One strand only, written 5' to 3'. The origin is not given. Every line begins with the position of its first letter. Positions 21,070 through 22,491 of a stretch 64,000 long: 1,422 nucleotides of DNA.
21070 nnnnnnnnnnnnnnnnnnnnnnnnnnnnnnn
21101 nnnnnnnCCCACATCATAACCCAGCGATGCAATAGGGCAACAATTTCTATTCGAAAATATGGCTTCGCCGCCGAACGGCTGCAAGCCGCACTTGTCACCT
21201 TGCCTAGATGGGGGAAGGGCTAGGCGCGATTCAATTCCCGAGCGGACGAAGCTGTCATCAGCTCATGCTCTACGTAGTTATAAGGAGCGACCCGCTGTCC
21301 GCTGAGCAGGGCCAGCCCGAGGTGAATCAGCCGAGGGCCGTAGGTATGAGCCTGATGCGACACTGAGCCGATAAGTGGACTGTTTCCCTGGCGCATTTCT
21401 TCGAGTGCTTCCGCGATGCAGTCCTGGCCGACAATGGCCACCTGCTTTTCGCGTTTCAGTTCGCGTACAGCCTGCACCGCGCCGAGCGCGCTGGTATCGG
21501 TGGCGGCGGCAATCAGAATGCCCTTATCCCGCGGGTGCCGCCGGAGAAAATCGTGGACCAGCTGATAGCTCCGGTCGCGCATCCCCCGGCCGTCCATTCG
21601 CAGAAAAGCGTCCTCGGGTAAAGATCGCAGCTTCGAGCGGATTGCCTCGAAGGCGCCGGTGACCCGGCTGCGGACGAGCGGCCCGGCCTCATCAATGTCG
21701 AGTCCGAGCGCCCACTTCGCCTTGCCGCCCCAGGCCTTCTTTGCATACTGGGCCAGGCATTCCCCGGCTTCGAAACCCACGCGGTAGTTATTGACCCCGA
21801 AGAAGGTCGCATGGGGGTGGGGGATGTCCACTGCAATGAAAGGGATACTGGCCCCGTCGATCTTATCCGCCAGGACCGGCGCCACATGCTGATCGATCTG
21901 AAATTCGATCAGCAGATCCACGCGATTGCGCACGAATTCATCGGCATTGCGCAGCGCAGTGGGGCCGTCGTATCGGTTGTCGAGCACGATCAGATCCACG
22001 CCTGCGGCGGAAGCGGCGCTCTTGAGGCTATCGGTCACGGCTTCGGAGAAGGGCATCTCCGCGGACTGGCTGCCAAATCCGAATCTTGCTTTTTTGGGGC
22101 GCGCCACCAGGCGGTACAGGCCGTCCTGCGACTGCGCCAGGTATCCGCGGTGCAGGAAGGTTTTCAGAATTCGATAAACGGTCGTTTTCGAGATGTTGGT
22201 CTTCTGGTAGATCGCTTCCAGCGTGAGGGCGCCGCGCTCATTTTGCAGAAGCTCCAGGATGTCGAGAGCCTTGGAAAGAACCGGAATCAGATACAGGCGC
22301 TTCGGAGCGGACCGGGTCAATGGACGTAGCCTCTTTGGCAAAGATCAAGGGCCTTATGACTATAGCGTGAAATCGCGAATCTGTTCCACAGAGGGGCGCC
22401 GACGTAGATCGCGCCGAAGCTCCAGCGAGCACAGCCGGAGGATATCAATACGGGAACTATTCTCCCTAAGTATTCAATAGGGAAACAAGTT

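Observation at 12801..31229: A repeated operator-plus-promoter cassette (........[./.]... box; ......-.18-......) marks the transcription units of the rhamnose locus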

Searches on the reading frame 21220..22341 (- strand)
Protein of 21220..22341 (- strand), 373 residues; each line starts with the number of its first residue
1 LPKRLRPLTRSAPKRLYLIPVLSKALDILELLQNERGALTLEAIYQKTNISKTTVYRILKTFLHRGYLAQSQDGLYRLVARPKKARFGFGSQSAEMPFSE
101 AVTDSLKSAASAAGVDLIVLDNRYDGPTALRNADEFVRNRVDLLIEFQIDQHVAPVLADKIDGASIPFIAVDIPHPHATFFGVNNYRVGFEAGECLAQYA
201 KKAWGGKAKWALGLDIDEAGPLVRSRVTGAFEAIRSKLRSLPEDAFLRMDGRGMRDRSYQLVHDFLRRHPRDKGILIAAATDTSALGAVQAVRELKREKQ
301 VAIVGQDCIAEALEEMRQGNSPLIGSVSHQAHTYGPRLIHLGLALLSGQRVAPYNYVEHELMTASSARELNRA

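Call 10: search_protein_families(library=pfam, proteins=[window:21220-22341:-])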
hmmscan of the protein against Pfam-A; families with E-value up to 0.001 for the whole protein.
window:21220-22341:- (373 aa): 10 families
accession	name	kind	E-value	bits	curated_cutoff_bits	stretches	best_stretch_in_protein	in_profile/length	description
PF13407.12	Peripla_BP_4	-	1.7e-23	83.9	35.1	1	89-349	3-257/258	Periplasmic binding protein domain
PF09339.16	HTH_IclR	-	4.1e-14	52.5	22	1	22-70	2-50/52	IclR helix-turn-helix domain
PF00532.27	Peripla_BP_1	-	7.2e-09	36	22.2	1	93-297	10-206/281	Periplasmic binding proteins and sugar binding domain of LacI family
PF08279.18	HTH_11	-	4.1e-06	27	25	1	25-61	2-38/55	HTH domain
PF25213.1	HVO_A0261_N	-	2.3e-05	24.6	35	1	26-79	14-64/86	HVO_A0261 N-terminal domain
PF13458.12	Peripla_BP_6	-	0.00019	21.6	31.7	0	115-212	43-140/343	Periplasmic binding protein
PF01978.25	TrmB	-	0.00032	20.9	25.6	1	31-74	17-58/68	Sugar-specific transcriptional regulator TrmB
PF13384.12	HTH_23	-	0.00033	20.8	24.6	1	27-66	9-45/50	Homeodomain-like domain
PF12802.13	MarR_2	-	0.0005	20.6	27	0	25-70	7-52/61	MarR family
PF08100.18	Dimerisation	-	0.00097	19.3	25.6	0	26-77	28-82/93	O-methyltransferase dimerisation domain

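Call 12: find_homologous_proteins(query=window:21220-22341:-, max_evalue=1e-20)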
Query window:21220-22341:- (373 aa): 3093 proteins with E <= 1e-20 among 8000 candidates; the best 120 are listed.
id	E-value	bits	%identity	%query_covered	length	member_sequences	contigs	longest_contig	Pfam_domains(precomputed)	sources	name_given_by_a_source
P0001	5.4e-238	807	100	98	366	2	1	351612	PF00532.28,PF08279.19,PF13407.13,PF09339.17,PF25213.2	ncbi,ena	-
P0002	8.3e-206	701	86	98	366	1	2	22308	PF00532.28,PF08279.19,PF13407.13,PF09339.17,PF12802.14,PF25213.2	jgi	-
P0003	1.2e-205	701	86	98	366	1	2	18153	PF00532.28,PF08279.19,PF13407.13,PF09339.17,PF12802.14,PF25213.2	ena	-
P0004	3.5e-202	689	84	98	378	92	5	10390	PF00532.28,PF13407.13,PF09339.17,PF12802.14,PF25213.2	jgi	-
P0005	5.9e-201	685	85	96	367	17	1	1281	PF00532.28,PF13407.13,PF09339.17,PF25213.2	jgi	jgi:ribose transport system substrate-binding protein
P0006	1.1e-200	684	84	97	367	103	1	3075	PF00532.28,PF13407.13,PF09339.17,PF25213.2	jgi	jgi:ribose transport system substrate-binding protein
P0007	2.8e-200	683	84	97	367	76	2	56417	PF00532.28,PF13407.13,PF09339.17,PF25213.2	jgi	jgi:ribose transport system substrate-binding protein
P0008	3.7e-200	682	86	95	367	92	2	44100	PF00532.28,PF13407.13,PF09339.17,PF12802.14,PF25213.2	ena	-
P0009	4.1e-200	682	84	97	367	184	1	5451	PF00532.28,PF13407.13,PF09339.17,PF25213.2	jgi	-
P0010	4.4e-200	682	83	98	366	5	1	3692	PF00532.28,PF08279.19,PF13407.13,PF09339.17,PF12802.14,PF25213.2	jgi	jgi:ribose transport system substrate-binding protein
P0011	1.1e-198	678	84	96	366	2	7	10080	PF00532.28,PF08279.19,PF13407.13,PF09339.17,PF12802.14,PF25213.2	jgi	-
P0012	1.5e-198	677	84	97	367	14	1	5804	PF00532.28,PF13407.13,PF09339.17,PF12802.14,PF25213.2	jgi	jgi:ribose transport system substrate-binding protein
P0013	3.2e-198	676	84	97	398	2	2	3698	PF00532.28,PF13407.13,PF09339.17,PF12802.14,PF25213.2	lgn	-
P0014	5.7e-198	675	81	98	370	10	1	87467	PF00532.28,PF08279.19,PF13407.13,PF01978.26,PF09339.17,PF12802.14,PF08100.19,PF25213.2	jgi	jgi:ribose transport system substrate-binding protein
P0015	8.4e-198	675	81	100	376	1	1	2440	PF00532.28,PF08279.19,PF13407.13,PF01978.26,PF09339.17,PF12802.14,PF25213.2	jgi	jgi:ribose transport system substrate-binding protein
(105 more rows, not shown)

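Call 16: find_related_loci(query=A1, collection=genome_contigs, flank=10000)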
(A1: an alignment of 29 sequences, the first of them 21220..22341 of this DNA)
Query A1 (373 aa) in genome_contigs; peptide patterns used: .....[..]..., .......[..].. (x = any residue, [..] = any of these).
221 stretches matched a pattern; 216 encode a relative of the query (tblastn E <= 1e-3); the best 80 are kept; 80 distinct loci.
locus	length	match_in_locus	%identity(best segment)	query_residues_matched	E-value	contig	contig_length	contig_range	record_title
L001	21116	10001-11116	84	2-373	0e+0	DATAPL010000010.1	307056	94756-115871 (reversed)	MAG TPA_asm: Terriglobales bacterium isolate SMAG_U5440 k141_3292734, whole genome shotgun sequence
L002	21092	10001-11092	85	6-369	0e+0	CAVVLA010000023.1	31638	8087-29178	MAG: Terriglobia bacterium isolate MFD06526.bin.3.31 genome assembly, contig: contig_6236, whole genome shotgun sequence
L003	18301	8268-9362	86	5-367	0e+0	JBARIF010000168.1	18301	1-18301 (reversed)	MAG: Terriglobales bacterium isolate MFD06124_ilm_asm_bin8 k127_105164, whole genome shotgun sequence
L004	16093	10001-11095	85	8-372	0e+0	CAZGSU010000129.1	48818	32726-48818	MAG TPA_asm: uncultured Acidobacteriaceae bacterium isolate binchicken_co279_156 genome assembly, contig: k141_4219422,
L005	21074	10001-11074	86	8-365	0e+0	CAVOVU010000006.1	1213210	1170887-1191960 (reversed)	MAG: Terriglobia bacterium isolate MFD00031.bin.1.169 genome assembly, contig: contig_15096, whole genome shotgun sequen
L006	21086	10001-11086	85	6-367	0e+0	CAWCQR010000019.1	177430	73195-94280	MAG: Terriglobia bacterium isolate MFD09368.bin.1.27 genome assembly, contig: contig_54380, whole genome shotgun sequenc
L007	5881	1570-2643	86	8-365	0e+0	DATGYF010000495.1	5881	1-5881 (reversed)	MAG TPA_asm: Terriglobales bacterium isolate SMAG_U10628 k141_505610, whole genome shotgun sequence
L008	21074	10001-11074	85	8-365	0e+0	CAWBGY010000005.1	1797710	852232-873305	MAG: Terriglobia bacterium isolate MFD06714.bin.1.126 genome assembly, contig: contig_22933, whole genome shotgun sequen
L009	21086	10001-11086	85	8-369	0e+0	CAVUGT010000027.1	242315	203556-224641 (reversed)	MAG: Terriglobia bacterium isolate MFD02134.bin.3.166 genome assembly, contig: contig_61836, whole genome shotgun sequen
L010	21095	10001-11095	84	5-367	0e+0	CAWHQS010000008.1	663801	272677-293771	MAG: Terriglobia bacterium isolate MFD06714.bin.1.217 genome assembly, contig: contig_39007, whole genome shotgun sequen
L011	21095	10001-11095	84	8-372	0e+0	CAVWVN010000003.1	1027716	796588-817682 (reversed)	MAG: Terriglobia bacterium isolate MFD00822.bin.1.51 genome assembly, contig: contig_30987, whole genome shotgun sequenc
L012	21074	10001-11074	85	6-363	0e+0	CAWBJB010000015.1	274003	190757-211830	MAG: Terriglobia bacterium isolate MFD05513.bin.2.111 genome assembly, contig: contig_56091, whole genome shotgun sequen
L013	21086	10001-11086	84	8-369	0e+0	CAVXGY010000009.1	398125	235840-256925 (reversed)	MAG: Terriglobia bacterium isolate MFD05513.bin.1.16 genome assembly, contig: contig_6726, whole genome shotgun sequence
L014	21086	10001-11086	85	6-367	0e+0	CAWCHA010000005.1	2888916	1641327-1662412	MAG: Terriglobia bacterium isolate MFD09368.bin.1.186 genome assembly, contig: contig_45, whole genome shotgun sequence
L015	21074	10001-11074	85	8-365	0e+0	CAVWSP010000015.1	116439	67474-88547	MAG: Terriglobia bacterium isolate MFD05442.bin.2.67 genome assembly, contig: contig_39664, whole genome shotgun sequenc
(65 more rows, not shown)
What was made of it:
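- All loci were gathered through the regulator, so co-occurrence is partly by construction (call 16).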

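Call 30: search_protein_families(library=ncbifam, proteins=[window:21220-22341:-])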
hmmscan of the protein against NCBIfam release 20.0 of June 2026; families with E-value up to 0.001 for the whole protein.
window:21220-22341:- (373 aa): 8 families
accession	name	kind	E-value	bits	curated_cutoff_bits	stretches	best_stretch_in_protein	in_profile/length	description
TIGR02431.1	pcaR_pcaU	subfamily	4.6e-08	32.7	284.75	1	20-110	6-92/248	beta-ketoadipate pathway transcriptional regulators, PcaR/PcaU/PobR family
NF007936.0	PRK10653.1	equivalog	1.2e-06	28.1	337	1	95-362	37-293/295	ribose ABC transporter substrate-binding protein RbsB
NF045644.1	TransRegBhcR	equivalog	1.7e-06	27.5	350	1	4-70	7-72/267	HTH-type transcriptional regulator BhcR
NF007254.0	PRK09701.1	equivalog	2e-06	27.2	335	1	255-320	200-263/311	D-allose transporter substrate-binding protein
NF011924.1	PRK15395.1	equivalog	5.2e-05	22.5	420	0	276-350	229-300/329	galactose/glucose ABC transporter substrate-binding protein MglB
NF011671.1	PRK15090.1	equivalog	8.1e-05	22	275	1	23-78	14-69/256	DNA-binding transcriptional regulator KdgR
NF007341.0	PRK09834.1-3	equivalog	0.00011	21.4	269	1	22-85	10-75/274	DNA-binding transcriptional regulator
NF007342.0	PRK09834.1-4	equivalog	0.00019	20.5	251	1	22-90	14-82/263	DNA-binding transcriptional regulator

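Call 32: search_solved_structures(query=window:21220-22341:-, max_evalue=0.01)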
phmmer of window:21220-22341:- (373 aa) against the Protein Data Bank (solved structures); distinct sequences matched with E-value up to 0.01: 49.
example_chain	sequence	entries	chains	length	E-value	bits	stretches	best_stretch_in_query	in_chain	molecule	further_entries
5hsg_A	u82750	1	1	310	7.2e-14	54.9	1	98-319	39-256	Putative ABC transporter, nucleotide binding/ATPase protein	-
4yv7_A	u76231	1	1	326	1e-11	47.9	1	85-335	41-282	Periplasmic binding protein/LacI transcriptional regulator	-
2ioy_A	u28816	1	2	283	1.3e-11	47.5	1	94-364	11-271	Periplasmic sugar-binding protein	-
6gq0_A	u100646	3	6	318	1.4e-09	40.9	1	98-353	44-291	Putative sugar binding protein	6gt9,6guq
7e7m_A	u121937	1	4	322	3.3e-08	36.3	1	82-352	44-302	D-ribose ABC transporter substrate-binding protein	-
3l49_A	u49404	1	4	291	2.1e-07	33.7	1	115-364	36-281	ABC sugar (Ribose) transporter, periplasmic substrate-binding subunit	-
4rwe_A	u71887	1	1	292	2.3e-07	33.5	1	111-350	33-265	Sugar-binding transport protein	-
6hyh_A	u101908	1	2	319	2.5e-07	33.5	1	86-351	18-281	Periplasmic binding protein/LacI transcriptional regulator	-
6hbd_A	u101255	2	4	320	2.5e-07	33.4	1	86-351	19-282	ABC transporter periplasmic-binding protein YtfQ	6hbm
6hb0_A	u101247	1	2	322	2.6e-07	33.4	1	86-351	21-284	ABC transporter periplasmic-binding protein YtfQ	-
4ry8_A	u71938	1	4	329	2.8e-07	33.3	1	81-364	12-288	Periplasmic binding protein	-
3h75_A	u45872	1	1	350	1.5e-06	30.9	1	103-323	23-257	Periplasmic sugar-binding domain protein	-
9jwq_A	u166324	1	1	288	1.3e-05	27.8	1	250-321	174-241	MSD3-apo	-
9jwt_A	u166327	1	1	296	1.3e-05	27.8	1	250-321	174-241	MSD3-holo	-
2x7x_A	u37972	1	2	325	2.9e-05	26.7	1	107-310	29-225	SENSOR PROTEIN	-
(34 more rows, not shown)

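Call 44: predict_structure(alignment_id=A1)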
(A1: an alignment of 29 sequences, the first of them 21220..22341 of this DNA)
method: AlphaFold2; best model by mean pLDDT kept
length: 373 residues; sequences in the alignment: 29
mean_pLDDT: 77.7   pTM: 0.64
mean pLDDT of the five models: 77.7, 74.8, 66.1, 65.3, 58.4
residues with pLDDT >= 90: 103; 70-90: 174; 50-70: 69; < 50: 27
segments of 3 or more residues with pLDDT < 50: 1-22, 93-97
pLDDT, mean of each block of 10 residues (from residue 1): 31 29 68 86 87 79 77 86 66 49 76 75 69 84 74 76 82 69 79 95 93 80 82 94 93 86 95 83 91 95 87 89 85 71 71 62 86 65
secondary structure, 60 per line:
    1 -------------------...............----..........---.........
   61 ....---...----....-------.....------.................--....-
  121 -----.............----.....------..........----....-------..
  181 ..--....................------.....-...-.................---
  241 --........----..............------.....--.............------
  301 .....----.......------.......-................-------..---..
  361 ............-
elements in order: H20-34 H41-48 H52-64 E68-70 E75-78 E86-90 H97-113 E116-119 H126-138 E143-147 H154-163 E168-171 E179-182 H185-204 E211-215 H221-237 E246-250 H255-268 E275-279 H282-294 E301-305 H310-316 E323-329 H331-346 E359-363 H364-372

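Call 47: fold_search(model_id=the predicted structure, library=pdb)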
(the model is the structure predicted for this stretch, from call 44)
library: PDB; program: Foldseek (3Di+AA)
matches with E <= 10: 1836; with E <= 0.001: 445
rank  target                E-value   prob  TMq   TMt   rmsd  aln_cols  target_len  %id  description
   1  2ioy_A                3.1e-18  1.00  0.64  0.84   3.1       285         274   21  Crystal structure of Thermoanaerobacter tengcongensis ribose binding protein (released 2007-03-20)
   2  3l49_A                7.5e-18  1.00  0.62  0.80   3.4       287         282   22  CRYSTAL STRUCTURE OF ABC SUGAR TRANSPORTER SUBUNIT FROM Rhodobacter sphaeroides 2.4.1 (released 2010-01-05)
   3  2gx6                  9.8e-18  1.00  0.63  0.84   3.1       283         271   20  Rational stabilization of E. coli ribose binding protein (released 2007-03-20)
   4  5dte_D                3.1e-17  1.00  0.65  0.85   2.8       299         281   19  Crystal Structure of an ABC transporter periplasmic solute binding protein (IPR025997) from Actinobacillus succinogene (released 2015-10-07)
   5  2fn8                  4.7e-17  1.00  0.64  0.80   3.1       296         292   18  Thermotoga maritima Ribose Binding Protein Ribose Bound Form (released 2007-01-16)
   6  6gq0                  5.2e-17  1.00  0.61  0.79   3.7       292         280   19  Crystal structure of GanP, a glucose-galactose binding protein from Geobacillus stearothermophilus (released 2019-06-19)
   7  5hsg                  5.5e-17  1.00  0.64  0.82   3.4       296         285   18  Crystal structure of an ABC transporter Solute Binding Protein from Klebsiella pneumoniae (KPN_01730, target EFI-511059) (released 2016-03-02)
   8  4wt7_B                8.1e-17  1.00  0.64  0.80   3.5       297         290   18  Crystal structure of an ABC transporter solute binding protein (IPR025997) from Agrobacterium vitis (Avi_5165, Target  (released 2014-11-12)
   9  9a5f_A                9.0e-17  1.00  0.61  0.73   3.6       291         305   18  Integrative model of RBSB-YXKC by crosslinking MS and deep learning (released 2024-09-18)
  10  5dte_A                1.0e-16  1.00  0.64  0.82   3.0       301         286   19  Crystal Structure of an ABC transporter periplasmic solute binding protein (IPR025997) from Actinobacillus succinogene (released 2015-10-07)
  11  1drk                  1.2e-16  1.00  0.63  0.85   3.0       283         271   22  PROBING PROTEIN-PROTEIN INTERACTIONS: THE RIBOSE-BINDING PROTEIN IN BACTERIAL TRANSPORT AND CHEMOTAXIS (released 1995-01-26)
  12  2fn9_A                1.2e-16  1.00  0.62  0.80   3.4       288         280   19  Thermotoga maritima Ribose Binding Protein Unliganded Form (released 2007-01-16)
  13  1ba2_A                1.8e-16  1.00  0.53  0.69   4.9       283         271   19  D67R MUTANT OF D-RIBOSE-BINDING PROTEIN FROM ESCHERICHIA COLI (released 1998-07-15)
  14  4wt7_A                2.4e-16  1.00  0.63  0.79   3.6       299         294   18  Crystal structure of an ABC transporter solute binding protein (IPR025997) from Agrobacterium vitis (Avi_5165, Target  (released 2014-11-12)
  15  5dte_B                3.0e-16  1.00  0.66  0.84   3.1       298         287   19  Crystal Structure of an ABC transporter periplasmic solute binding protein (IPR025997) from Actinobacillus succinogene (released 2015-10-07)
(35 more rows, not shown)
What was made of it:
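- On IclR family of transcription factors: Their closest solved sequences and folds are ribose-, galactose- and arabinose-binding proteins (calls 32, 47).
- On LacI/GalR family: Foldseek TM-score (target-normalised) is 0.80-0.85 to ribose-binding proteins (call 47).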

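Call 60: search_protein_representatives(protein=window:21220-22341:-)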
Query: 373 residues. Proteins with E-value up to 0.001 (for the whole library): 2403; up to 1e-10: 935; up to 1e-30: 252. The best 150 are listed.
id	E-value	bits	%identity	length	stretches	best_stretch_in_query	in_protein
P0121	1.5e-155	534.1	65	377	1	10-366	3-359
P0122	2.0e-129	448.2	57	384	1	11-365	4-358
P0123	2.5e-122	424.8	63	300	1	12-308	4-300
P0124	1.3e-115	402.8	50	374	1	12-362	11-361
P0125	2.7e-109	382.0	61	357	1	39-322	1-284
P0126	1.3e-104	366.6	68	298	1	87-365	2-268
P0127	7.5e-103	360.8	67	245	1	10-251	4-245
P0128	1.0e-94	334.1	45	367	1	15-366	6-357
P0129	4.2e-93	328.7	47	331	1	42-365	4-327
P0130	1.9e-91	323.3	47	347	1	22-362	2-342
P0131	5.0e-88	312.0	57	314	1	8-251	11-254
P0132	1.2e-86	307.5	64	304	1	41-251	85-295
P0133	6.6e-84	298.5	47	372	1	12-368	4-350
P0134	7.5e-82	291.7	83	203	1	95-255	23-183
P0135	6.2e-77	275.6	63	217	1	153-369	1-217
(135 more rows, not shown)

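Call 61: list_cluster_members(proteins=[P0001])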
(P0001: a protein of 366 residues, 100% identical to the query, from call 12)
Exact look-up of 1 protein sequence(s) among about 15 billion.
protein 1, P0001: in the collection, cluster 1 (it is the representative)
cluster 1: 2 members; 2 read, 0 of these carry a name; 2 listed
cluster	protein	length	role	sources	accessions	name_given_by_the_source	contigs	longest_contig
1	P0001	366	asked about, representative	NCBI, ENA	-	-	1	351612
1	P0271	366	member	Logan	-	-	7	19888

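Call 62: find_encoding_contigs(protein=P0001, flank=10000, max_places=2)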
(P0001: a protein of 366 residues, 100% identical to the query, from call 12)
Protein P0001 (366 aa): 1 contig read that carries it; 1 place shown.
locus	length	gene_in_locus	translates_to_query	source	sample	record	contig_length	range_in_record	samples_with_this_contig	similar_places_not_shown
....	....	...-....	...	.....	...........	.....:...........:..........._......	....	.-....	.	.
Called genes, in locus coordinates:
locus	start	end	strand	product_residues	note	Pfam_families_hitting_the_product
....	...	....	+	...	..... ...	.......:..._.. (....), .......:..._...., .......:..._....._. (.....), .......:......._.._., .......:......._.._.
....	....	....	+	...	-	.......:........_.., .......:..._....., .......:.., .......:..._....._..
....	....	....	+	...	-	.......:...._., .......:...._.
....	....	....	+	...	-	?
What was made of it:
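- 21220..22320 (-): Regulator gene (366 aa as called publicly; the longest ORF runs to 22341). It encodes an IclR-type winged helix (residues ~20-78) plus a Peripla_BP_4 / RbsB-like sugar-binding domain (residues ~86-365). Calls 10, 30, 32, 44, 47, 62.
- Tried and rejected: Identifying the source organism through cluster members and encoding contigs: no names were returned (calls 61, 62).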
